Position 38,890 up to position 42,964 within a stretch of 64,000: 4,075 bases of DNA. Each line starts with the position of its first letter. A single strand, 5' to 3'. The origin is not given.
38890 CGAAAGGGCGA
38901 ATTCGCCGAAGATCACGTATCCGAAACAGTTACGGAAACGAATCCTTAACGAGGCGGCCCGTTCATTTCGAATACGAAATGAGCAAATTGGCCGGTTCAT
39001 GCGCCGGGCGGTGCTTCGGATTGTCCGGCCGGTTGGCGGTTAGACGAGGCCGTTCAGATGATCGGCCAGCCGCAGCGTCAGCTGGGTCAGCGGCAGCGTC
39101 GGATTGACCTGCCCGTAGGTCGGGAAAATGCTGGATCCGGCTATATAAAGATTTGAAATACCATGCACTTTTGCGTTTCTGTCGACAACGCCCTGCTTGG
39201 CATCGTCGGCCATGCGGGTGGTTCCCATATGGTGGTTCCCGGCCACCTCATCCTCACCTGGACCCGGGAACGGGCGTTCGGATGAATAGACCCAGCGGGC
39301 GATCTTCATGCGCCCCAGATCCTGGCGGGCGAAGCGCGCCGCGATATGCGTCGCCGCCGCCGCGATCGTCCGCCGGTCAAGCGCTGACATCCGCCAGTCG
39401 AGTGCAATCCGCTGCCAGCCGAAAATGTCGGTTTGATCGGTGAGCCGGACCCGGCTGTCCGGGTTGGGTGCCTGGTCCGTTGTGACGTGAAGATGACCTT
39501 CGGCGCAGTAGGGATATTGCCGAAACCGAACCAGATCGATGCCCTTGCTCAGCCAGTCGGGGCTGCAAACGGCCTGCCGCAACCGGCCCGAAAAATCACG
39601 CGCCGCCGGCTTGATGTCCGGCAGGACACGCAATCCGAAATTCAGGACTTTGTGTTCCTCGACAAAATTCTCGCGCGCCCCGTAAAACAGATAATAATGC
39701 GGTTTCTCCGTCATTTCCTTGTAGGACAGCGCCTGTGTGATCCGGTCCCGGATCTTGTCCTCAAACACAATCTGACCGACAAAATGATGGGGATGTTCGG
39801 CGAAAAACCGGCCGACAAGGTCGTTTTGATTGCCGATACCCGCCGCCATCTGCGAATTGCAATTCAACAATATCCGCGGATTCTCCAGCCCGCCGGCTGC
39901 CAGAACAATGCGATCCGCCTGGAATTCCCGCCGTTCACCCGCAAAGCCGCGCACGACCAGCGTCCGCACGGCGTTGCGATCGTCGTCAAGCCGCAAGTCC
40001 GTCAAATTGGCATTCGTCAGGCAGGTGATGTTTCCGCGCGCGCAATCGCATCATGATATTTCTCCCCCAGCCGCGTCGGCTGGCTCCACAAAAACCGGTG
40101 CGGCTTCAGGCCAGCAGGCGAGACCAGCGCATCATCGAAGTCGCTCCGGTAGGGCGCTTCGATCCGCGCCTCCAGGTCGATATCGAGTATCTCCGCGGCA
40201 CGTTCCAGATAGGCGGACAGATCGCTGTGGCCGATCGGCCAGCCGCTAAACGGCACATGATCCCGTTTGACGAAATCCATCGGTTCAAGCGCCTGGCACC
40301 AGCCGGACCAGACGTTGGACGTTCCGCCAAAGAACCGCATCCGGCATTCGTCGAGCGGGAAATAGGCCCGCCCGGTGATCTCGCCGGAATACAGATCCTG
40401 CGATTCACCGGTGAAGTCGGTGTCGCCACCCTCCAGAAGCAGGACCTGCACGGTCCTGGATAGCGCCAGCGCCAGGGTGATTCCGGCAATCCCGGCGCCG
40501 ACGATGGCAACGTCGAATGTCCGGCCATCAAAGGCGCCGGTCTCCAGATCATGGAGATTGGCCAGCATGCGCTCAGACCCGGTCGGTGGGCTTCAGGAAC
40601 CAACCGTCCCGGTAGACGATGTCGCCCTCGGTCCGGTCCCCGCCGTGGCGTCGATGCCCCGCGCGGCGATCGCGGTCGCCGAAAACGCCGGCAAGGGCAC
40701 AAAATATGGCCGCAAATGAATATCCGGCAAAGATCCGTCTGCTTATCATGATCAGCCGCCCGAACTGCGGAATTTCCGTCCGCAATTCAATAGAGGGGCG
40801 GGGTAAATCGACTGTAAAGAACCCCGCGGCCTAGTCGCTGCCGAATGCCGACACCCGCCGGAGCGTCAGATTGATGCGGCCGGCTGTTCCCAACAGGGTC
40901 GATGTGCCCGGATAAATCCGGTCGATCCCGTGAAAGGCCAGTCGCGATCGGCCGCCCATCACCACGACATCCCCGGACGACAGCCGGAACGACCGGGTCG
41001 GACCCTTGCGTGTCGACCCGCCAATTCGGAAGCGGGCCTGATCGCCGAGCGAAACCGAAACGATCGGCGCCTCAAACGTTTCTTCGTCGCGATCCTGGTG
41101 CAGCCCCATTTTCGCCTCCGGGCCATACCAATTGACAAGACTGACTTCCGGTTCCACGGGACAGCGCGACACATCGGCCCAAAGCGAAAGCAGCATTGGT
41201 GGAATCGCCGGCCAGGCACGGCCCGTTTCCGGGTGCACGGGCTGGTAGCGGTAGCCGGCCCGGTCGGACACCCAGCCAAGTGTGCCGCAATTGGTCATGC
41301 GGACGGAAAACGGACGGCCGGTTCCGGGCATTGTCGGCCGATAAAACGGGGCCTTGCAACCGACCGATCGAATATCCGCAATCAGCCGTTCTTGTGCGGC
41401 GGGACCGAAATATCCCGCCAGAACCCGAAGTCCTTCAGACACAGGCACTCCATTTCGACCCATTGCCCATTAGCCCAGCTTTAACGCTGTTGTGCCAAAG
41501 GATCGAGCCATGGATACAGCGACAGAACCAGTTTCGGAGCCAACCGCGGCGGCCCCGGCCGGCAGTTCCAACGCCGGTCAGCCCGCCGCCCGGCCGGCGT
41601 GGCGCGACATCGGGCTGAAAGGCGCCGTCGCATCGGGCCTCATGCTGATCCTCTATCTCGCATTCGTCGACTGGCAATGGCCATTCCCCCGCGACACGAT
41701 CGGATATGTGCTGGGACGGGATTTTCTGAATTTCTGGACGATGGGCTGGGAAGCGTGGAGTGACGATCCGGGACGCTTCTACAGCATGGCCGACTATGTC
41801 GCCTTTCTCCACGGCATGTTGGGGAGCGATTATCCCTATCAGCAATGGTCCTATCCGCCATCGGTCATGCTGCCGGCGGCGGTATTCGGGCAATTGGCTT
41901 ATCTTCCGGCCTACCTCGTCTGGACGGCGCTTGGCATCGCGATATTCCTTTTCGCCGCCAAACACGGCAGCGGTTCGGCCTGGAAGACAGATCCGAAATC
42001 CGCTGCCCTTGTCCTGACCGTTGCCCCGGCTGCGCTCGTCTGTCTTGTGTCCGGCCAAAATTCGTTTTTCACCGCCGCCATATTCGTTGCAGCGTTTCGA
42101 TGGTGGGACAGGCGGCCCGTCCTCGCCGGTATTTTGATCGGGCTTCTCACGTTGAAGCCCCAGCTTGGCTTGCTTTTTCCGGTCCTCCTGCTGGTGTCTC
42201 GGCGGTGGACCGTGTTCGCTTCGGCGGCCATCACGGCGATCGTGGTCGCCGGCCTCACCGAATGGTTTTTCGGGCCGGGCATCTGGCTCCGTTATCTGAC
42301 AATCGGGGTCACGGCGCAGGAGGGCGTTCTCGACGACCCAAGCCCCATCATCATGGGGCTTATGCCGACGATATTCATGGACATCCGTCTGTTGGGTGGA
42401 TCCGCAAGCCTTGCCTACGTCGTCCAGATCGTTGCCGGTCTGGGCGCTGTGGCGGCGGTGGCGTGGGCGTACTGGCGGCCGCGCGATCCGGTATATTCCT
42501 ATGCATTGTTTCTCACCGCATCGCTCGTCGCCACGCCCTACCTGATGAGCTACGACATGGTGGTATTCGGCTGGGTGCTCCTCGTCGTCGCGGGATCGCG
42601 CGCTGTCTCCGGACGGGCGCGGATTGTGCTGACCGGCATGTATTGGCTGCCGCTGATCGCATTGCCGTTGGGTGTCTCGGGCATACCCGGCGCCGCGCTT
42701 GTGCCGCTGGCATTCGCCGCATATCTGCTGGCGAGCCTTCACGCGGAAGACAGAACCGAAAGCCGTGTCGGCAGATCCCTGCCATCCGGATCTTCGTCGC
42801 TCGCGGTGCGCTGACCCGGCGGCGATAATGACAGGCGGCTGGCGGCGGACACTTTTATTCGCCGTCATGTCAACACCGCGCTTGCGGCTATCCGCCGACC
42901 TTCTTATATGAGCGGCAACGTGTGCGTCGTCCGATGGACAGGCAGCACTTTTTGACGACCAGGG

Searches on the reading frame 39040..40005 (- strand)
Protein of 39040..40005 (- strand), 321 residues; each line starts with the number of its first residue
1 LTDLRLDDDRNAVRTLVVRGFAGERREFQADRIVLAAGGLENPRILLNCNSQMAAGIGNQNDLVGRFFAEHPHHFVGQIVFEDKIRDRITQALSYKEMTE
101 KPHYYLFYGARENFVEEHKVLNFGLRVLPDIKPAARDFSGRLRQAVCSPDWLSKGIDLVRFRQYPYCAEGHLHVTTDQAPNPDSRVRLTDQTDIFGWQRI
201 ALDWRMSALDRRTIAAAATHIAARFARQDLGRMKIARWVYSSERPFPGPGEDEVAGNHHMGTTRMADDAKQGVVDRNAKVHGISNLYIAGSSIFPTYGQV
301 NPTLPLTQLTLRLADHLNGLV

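Call 9: search_protein_families(library=pfam, proteins=[window:39040-40005:-], max_evalue=0.001)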
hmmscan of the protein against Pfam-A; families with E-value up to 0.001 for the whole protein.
window:39040-40005:- (321 aa): 1 family
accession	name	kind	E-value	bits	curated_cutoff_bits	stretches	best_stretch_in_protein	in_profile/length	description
PF05199.19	GMC_oxred_C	-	3.6e-23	83.1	24.6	1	180-307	1-136/139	GMC oxidoreductase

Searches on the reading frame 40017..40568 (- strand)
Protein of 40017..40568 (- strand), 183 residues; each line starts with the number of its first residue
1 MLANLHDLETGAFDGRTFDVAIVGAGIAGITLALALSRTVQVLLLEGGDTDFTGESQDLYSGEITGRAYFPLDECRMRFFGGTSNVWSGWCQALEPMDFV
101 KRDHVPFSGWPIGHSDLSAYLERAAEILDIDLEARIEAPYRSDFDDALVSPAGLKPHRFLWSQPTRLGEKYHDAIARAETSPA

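Call 9: search_protein_families(library=pfam, proteins=[window:40017-40568:-], max_evalue=0.001)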
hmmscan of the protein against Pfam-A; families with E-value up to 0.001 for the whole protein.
window:40017-40568:- (183 aa): 2 families
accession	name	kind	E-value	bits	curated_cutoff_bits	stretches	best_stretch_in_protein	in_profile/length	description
PF01266.30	DAO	-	5.7e-09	36.4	27.9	1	19-161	1-153/353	FAD dependent oxidoreductase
PF13450.12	NAD_binding_8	-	0.00021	21.9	21.9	1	22-49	1-29/68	NAD(P)-binding Rossmann-like domain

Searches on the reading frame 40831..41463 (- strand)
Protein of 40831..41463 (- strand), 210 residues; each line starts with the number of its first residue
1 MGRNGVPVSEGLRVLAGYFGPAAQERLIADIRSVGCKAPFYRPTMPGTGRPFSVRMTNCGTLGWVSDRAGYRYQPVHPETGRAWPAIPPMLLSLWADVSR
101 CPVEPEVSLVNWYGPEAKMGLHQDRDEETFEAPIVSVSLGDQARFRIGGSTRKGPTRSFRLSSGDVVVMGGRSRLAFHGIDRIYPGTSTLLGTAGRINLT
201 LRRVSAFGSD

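Call 9: search_protein_families(library=pfam, proteins=[window:40831-41463:-], max_evalue=0.001)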
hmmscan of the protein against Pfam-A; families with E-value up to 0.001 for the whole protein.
window:40831-41463:- (210 aa): 1 family
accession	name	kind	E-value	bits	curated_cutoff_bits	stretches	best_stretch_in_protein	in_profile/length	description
PF13532.12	2OG-FeII_Oxy_2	-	1.9e-58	198.3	31.2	1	11-202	1-194/194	2OG-Fe(II) oxygenase superfamily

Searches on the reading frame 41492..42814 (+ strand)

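Call 9: search_protein_families(library=pfam, proteins=[window:41492-42814:+], max_evalue=0.001)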
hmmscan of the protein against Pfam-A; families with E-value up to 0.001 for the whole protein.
window:41492-42814:+ (440 aa): 1 family
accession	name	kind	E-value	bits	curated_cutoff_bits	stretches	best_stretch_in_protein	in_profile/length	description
PF09594.16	GT87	-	2.8e-33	116.1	25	1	119-349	1-237/237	Glycosyltransferase family 87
